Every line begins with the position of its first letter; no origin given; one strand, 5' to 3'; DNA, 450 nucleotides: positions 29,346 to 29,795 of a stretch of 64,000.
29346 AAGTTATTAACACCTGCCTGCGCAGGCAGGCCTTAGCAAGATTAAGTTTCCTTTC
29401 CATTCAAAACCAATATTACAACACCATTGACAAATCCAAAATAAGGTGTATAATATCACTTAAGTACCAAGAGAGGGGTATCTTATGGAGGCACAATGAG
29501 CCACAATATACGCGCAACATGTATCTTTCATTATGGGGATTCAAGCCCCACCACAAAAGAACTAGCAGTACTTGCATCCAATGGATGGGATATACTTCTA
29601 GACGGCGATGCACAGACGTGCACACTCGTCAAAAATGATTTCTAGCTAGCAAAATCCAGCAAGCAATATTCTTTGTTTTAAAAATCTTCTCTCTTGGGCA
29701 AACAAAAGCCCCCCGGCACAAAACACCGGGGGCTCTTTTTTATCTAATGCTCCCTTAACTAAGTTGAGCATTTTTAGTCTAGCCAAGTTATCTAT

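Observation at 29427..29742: Strongly framed 49-aa ORF / candidate sRNA: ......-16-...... promoter, uORF overlapping the start (AATGA), GC-clamp terminator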

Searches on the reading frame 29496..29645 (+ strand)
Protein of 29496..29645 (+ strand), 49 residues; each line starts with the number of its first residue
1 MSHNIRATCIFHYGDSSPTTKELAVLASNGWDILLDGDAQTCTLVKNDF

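Call 9: search_protein_families(library=pfam, proteins=[window:29496-29642:+], max_evalue=0.1)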
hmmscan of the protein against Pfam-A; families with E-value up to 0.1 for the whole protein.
window:29496-29642:+ (49 aa): 1 family
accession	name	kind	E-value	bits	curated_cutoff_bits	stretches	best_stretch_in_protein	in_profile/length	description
PF14668.11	RICTOR_V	-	0.018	15.7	27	1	4-32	43-71/71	Rapamycin-insensitive companion of mTOR, domain 5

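Call 10: search_protein_families(library=phrogs, proteins=[window:29496-29642:+], max_evalue=0.1)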
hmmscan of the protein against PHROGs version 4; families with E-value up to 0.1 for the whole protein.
window:29496-29642:+ (49 aa): 0 families

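Call 13: find_homologous_proteins(query=window:29496-29642:+, max_evalue=10)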
Query window:29496-29642:+: no candidate shares three 5-residue words with the query. No homologue found.

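Call 23: find_encoding_contigs(protein=window:29496-29645:+, flank=6000, max_places=10)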
Protein window:29496-29645:+ (49 aa): no gene with exactly this product is on record in the collection.

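Call 27: predict_structure(protein=window:29496-29642:+)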
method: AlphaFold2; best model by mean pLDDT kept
length: 49 residues; sequences in the alignment: 1
mean_pLDDT: 74.6   pTM: 0.49
mean pLDDT of the five models: 74.6, 74.1, 72.8, 68.7, 59.1
residues with pLDDT >= 90: 0; 70-90: 32; 50-70: 17; < 50: 0
segments of 3 or more residues with pLDDT < 50: none
pLDDT, mean of each block of 10 residues (from residue 1): 73 62 80 78 81
secondary structure, 60 per line:
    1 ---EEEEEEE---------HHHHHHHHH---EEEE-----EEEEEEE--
elements in order: E4-10 H20-28 E32-35 E41-47

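Call 28: search_protein_representatives(protein=window:29496-29642:+)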
Query: 49 residues. Proteins with E-value up to 0.001 (for the whole library): 7; up to 1e-10: 0; up to 1e-30: 0. The best 7 are listed.
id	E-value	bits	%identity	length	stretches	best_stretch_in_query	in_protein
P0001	1.3e-09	52.9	56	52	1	3-47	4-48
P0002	4.2e-08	48.3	49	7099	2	17-38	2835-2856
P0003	1.4e-06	43.6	43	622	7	6-28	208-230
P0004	1.4e-05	40.4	44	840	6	10-37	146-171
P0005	7.7e-05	38.2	57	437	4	11-33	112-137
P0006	4.1e-04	35.9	40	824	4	17-40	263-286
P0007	4.4e-04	35.8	42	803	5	10-34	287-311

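Call 31: find_encoding_contigs(protein=P0001, flank=6000, max_places=10)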
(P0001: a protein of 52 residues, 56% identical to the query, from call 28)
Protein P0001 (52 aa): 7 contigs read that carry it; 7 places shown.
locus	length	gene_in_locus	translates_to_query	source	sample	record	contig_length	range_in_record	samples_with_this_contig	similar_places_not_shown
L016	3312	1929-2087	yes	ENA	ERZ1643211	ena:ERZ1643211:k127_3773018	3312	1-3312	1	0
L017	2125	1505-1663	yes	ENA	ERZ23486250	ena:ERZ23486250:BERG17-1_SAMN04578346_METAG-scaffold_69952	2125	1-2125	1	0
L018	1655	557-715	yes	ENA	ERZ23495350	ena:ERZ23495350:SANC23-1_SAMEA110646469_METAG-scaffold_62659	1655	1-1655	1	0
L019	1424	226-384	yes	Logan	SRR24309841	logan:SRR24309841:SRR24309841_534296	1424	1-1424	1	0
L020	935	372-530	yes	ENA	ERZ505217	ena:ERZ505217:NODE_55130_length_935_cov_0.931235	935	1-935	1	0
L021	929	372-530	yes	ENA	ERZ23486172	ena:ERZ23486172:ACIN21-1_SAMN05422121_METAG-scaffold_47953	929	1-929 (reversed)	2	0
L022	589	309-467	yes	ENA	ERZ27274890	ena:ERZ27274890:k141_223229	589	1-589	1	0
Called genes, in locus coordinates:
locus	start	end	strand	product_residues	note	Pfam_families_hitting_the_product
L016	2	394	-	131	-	?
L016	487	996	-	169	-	PF04542:Sigma70_r2, PF08281:Sigma70_r4_2, PF04545:Sigma70_r4 (weak)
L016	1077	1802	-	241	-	PF08220:HTH_DeoR (faint)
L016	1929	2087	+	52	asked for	-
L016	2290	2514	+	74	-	-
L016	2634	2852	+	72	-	-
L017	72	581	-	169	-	PF04542:Sigma70_r2, PF08281:Sigma70_r4_2, PF04545:Sigma70_r4 (weak)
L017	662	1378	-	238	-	-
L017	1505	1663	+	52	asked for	-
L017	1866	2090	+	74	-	-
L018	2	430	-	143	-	?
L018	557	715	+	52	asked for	-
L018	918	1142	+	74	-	-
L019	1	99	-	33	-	?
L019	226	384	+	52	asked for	-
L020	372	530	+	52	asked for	-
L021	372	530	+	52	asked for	-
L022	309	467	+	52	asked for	-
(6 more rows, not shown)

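Call 37: find_homologous_proteins(query=A3, max_evalue=1)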
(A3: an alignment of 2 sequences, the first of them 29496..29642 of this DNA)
Query A3 (2 sequences) (49 aa, profile of the alignment): 1 proteins with E <= 1 among 1 candidates.
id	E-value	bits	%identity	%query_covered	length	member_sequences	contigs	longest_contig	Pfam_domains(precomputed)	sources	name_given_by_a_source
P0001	2.8e-33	131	54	94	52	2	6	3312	-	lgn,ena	-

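Call 40: fold_search(model_id=the predicted structure, library=pdb)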
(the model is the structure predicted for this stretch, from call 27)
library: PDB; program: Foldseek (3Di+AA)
matches with E <= 10: 690; with E <= 0.001: 0
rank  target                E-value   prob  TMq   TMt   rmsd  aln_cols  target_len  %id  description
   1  3exn                  2.0e-01  0.96  0.61  0.23   2.1        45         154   18  Crystal structure of acetyltransferase from Thermus thermophilus HB8 (released 2009-01-06)
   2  8rkf_A                2.1e-01  0.51  0.42  0.12  10.2        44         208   16  Crystal structure of the ZP-N1 and ZP-N2 domains of human ZP2 (hZP2-N1N2) (released 2024-03-13)
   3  7bc4_A                3.4e-01  0.28  0.43  0.02  11.6        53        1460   13  Cryo-EM structure of fatty acid synthase (FAS) from Pichia pastoris (released 2021-05-19)
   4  6lpi_E                4.0e-01  0.23  0.38  0.26   5.1        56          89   20  Crystal Structure of AHAS holo-enzyme (released 2020-11-18)
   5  1k3s_A                4.2e-01  0.41  0.46  0.26   5.0        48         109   19  Type III Secretion Chaperone SigE (released 2001-11-28)
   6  1oq3_MODEL_1_A        5.2e-01  0.57  0.50  0.37   4.0        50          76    8  A core mutation affecting the folding properties of a soluble domain of the ATPase protein CopA from Bacillus  (released 2003-09-16)
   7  3j81_m                5.2e-01  0.35  0.45  0.31   4.1        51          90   14  CryoEM structure of a partial yeast 48S preinitiation complex (released 2014-11-05)
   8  9s51_B                5.6e-01  0.33  0.41  0.13   5.9        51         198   16  AcuB from Geobacillus stearothermophilus with ADP and ATP (released 2026-02-25)
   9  1k3s_B                5.6e-01  0.23  0.39  0.24   4.9        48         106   17  Type III Secretion Chaperone SigE (released 2001-11-28)
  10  7lmx_A                7.3e-01  0.28  0.44  0.34   3.5        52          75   13  A HIGHLY SPECIFIC INHIBITOR OF INTEGRIN ALPHA-V BETA-6 WITH A DISULFIDE (released 2022-08-10)
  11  8trl_B                7.3e-01  0.04  0.22  0.09  11.7        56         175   20  T cell recognition of citrullinated alpha-enolase peptide presented by HLA-DR4 (released 2024-07-31)
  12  3ibw_A                7.9e-01  0.51  0.56  0.40   3.4        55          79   13  Crystal Structure of the ACT domain from GTP pyrophosphokinase of Chlorobium tepidum. Northeast Structural Genomics Co (released 2009-07-28)
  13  6u9d_C                7.9e-01  0.44  0.56  0.15   4.3        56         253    9  Saccharomyces cerevisiae acetohydroxyacid synthase (released 2020-07-15)
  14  2jhe_A                7.9e-01  0.41  0.50  0.18   3.7        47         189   15  N-terminal domain of TyrR transcription factor (residues 1 - 190) (released 2008-06-24)
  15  4lq0_A                7.9e-01  0.41  0.47  0.11   3.3        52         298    8  Crystal structure of the I-LtrWI LAGLIDADG homing endonuclease bound to target DNA. (released 2014-07-16)
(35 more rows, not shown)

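Call 49: search_protein_families(library=ncbifam, proteins=[window:29496-29642:+, P0001], max_evalue=1)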
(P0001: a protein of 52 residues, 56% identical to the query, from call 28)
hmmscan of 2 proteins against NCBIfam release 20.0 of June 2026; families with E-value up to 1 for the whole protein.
window:29496-29642:+ (49 aa): 0 families

P0001 (52 aa): 0 families

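Call 50: search_protein_families(library=padloc, proteins=[window:29496-29642:+, P0001], max_evalue=1)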
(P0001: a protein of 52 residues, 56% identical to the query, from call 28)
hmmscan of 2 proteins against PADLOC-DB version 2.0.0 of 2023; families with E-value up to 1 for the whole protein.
window:29496-29642:+ (49 aa): 0 families

P0001 (52 aa): 0 families

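Call 51: search_solved_structures(query=A3, max_evalue=10)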
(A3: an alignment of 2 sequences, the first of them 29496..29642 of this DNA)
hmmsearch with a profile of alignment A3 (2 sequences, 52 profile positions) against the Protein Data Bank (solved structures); distinct sequences matched with E-value up to 10: 6.
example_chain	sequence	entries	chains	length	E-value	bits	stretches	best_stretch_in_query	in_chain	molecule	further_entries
7dzy_L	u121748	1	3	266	0.29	13.9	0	3-23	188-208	Fab light chain of enhancing antibody 2490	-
7fjs_L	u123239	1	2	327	0.5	13.1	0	3-23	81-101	T6 light chain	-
9pdz_A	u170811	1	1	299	1.2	11.9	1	24-39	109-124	Periplasmic binding protein-like II superfamily protein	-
2ijq_A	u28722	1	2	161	1.3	11.8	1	28-43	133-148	Hypothetical protein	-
1p8a_A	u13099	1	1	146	1.6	11.5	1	8-35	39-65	protein tyrosine phosphatase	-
8vba_A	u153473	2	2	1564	4.3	10.1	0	28-40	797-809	EtpA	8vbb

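Call 58: search_protein_families(library=pfam, proteins=[window:29496-29642:+, P0001, P0183], max_evalue=10)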
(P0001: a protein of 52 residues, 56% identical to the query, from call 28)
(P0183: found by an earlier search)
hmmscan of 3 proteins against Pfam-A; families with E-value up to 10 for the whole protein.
window:29496-29642:+ (49 aa): 1 family
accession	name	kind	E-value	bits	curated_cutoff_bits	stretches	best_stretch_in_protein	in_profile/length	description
PF14668.11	RICTOR_V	-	0.018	15.7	27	1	4-32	43-71/71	Rapamycin-insensitive companion of mTOR, domain 5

P0001 (52 aa): 0 families

P0183 (52 aa): 0 families

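Call 61: fold_search(model_id=the predicted structure, library=viral)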
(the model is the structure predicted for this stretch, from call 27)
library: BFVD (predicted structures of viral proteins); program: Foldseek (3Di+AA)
matches with E <= 10: 921; with E <= 0.001: 0
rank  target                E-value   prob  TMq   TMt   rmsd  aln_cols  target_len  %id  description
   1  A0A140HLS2            3.6e-02  1.00  0.67  0.39   3.2        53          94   15  Uncharacterized protein [Bacillus phage Deep Blue]
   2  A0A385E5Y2            4.4e-02  0.99  0.64  0.54   3.0        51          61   16  (no name in the UniProt tables at hand)
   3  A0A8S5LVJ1            6.2e-02  0.84  0.45  0.39   4.4        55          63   13  Parafibromin suppressor [Siphoviridae sp. ctMsr1]
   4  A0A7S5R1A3            7.6e-02  0.96  0.57  0.28   3.3        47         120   21  (no name in the UniProt tables at hand)
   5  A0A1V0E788            8.2e-02  0.82  0.49  0.37   4.1        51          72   27  Uncharacterized protein [Klebsiella phage vB_KpnM_BIS47]
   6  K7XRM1                9.4e-02  0.85  0.50  0.48   3.5        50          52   20  (no name in the UniProt tables at hand)
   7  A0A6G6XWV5            1.1e-01  0.93  0.59  0.55   3.7        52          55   21  (no name in the UniProt tables at hand)
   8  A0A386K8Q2            1.2e-01  0.75  0.49  0.35   4.3        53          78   15  DUF4177 domain-containing protein [Arthrobacter phage KBurrousTX]
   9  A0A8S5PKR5            1.2e-01  0.63  0.43  0.42   4.2        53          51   13  DUF4177 domain-containing protein [Myoviridae sp. ctsK93]
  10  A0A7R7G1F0            1.2e-01  0.82  0.55  0.50   3.8        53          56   17  (no name in the UniProt tables at hand)
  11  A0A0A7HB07            1.4e-01  0.63  0.46  0.28   4.3        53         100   13  Uncharacterized protein [Arthrobacter phage vB_ArtM-ArV1]
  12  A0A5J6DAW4            1.5e-01  0.82  0.55  0.35   3.8        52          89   21  Uncharacterized protein [Erwinia phage pEp_SNUABM_01]
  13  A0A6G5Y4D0            1.5e-01  0.63  0.45  0.39   3.9        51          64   16  (no name in the UniProt tables at hand)
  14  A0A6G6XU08            1.7e-01  0.66  0.46  0.46   3.8        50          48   10  (no name in the UniProt tables at hand)
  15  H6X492                1.9e-01  0.84  0.53  0.34   4.1        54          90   15  Uncharacterized protein [Klebsiella phage vB_KleM_RaK2]
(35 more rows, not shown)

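Call 77: find_related_loci(query=A3, collection=viral_contigs, flank=3000)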
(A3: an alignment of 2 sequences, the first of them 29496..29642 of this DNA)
Query A3 (49 aa) in viral_contigs; peptide patterns used: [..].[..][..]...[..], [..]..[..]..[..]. (x = any residue, [..] = any of these).
35 stretches matched a pattern, but none encodes a relative of the query by tblastn (E <= 1e-3).

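Call 78: search_dna_similar(query=window:29496-29642:+, collection=phages, mode=protein, max_evalue=1)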
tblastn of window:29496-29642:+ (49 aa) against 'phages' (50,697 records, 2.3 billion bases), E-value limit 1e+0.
Records with a match: 1; places in all: 1; records where one place covers at least 80% of the query: 0.
Best place of each record, by identity: <60% 1.
By first word of the organism name: Mycobacterium 1.
By host as written in the record: Mycobacterium smegmatis mc2 155 1.
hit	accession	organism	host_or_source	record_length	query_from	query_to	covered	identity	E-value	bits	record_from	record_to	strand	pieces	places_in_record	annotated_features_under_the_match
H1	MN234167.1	Mycobacterium phage Vanisoa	Mycobacterium smegmatis mc2 155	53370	15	49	71%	42.9%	8e-1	31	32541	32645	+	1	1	46: helix-turn-helix DNA-binding domain protein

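Call 79: predict_structure(protein=P0001)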
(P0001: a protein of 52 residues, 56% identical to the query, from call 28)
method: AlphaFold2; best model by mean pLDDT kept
length: 52 residues; sequences in the alignment: 1
mean_pLDDT: 71.4   pTM: 0.44
mean pLDDT of the five models: 71.4, 69.6, 68.1, 66.9, 61.2
residues with pLDDT >= 90: 0; 70-90: 31; 50-70: 17; < 50: 4
segments of 3 or more residues with pLDDT < 50: none
pLDDT, mean of each block of 10 residues (from residue 1): 57 72 86 78 68 46
secondary structure, 60 per line:
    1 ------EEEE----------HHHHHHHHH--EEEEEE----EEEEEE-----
elements in order: E7-10 H21-29 E32-37 E42-47

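Call 82: fold_search(model_id=the predicted structure, library=viral)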
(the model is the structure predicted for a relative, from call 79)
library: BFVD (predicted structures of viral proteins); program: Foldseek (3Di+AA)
matches with E <= 10: 474; with E <= 0.001: 0
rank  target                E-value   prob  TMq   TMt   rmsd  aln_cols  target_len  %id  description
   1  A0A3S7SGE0            4.0e-01  0.30  0.38  0.21  10.6        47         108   19  (no name in the UniProt tables at hand)
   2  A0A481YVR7            5.5e-01  0.60  0.48  0.30   4.0        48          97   14  Uncharacterized protein [Marseillevirus LCMAC201]
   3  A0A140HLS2            7.6e-01  0.35  0.46  0.30   6.8        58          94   14  Uncharacterized protein [Bacillus phage Deep Blue]
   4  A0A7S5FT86            7.6e-01  0.33  0.38  0.05   3.2        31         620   22  (no name in the UniProt tables at hand)
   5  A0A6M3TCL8            8.1e-01  0.77  0.51  0.57   1.2        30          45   20  Uncharacterized protein [Pseudomonas phage MR4]
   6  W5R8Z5                8.1e-01  0.54  0.56  0.56   3.4        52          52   15  Uncharacterized protein [Staphylococcus phage phiIBB-SEP1]
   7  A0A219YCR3            8.7e-01  0.72  0.44  0.20   1.0        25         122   24  Uncharacterized protein [Aeromonas phage 65.2]
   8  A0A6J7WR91            1.1e+00  0.44  0.52  0.44   3.9        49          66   18  Uncharacterized protein [uncultured Caudovirales phage]
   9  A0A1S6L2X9            1.1e+00  0.18  0.39  0.09   5.4        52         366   15  Thymidylate synthase [Erwinia phage vB_EamM_Yoloswag]
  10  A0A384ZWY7            1.1e+00  0.16  0.38  0.11   6.7        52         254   12  thymidylate synthase [Dickeya phage vB_DsoM_JA29]
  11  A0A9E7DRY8            1.1e+00  0.60  0.44  0.22   1.0        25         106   16  (no name in the UniProt tables at hand)
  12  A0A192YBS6            1.1e+00  0.33  0.44  0.28   5.5        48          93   12  Uncharacterized protein [Morganella phage vB_MmoM_MP1]
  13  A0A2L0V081            1.1e+00  0.10  0.32  0.23   8.2        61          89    6  Uncharacterized protein [Agrobacterium phage Atu_ph07]
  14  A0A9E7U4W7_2          1.2e+00  0.28  0.37  0.03   3.3        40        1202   20  Tape measure protein [Gordonia phage OtterstedtS21]
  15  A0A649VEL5            1.2e+00  0.16  0.39  0.34   6.3        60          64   17  Uncharacterized protein [Mycobacterium phage Bugsy]
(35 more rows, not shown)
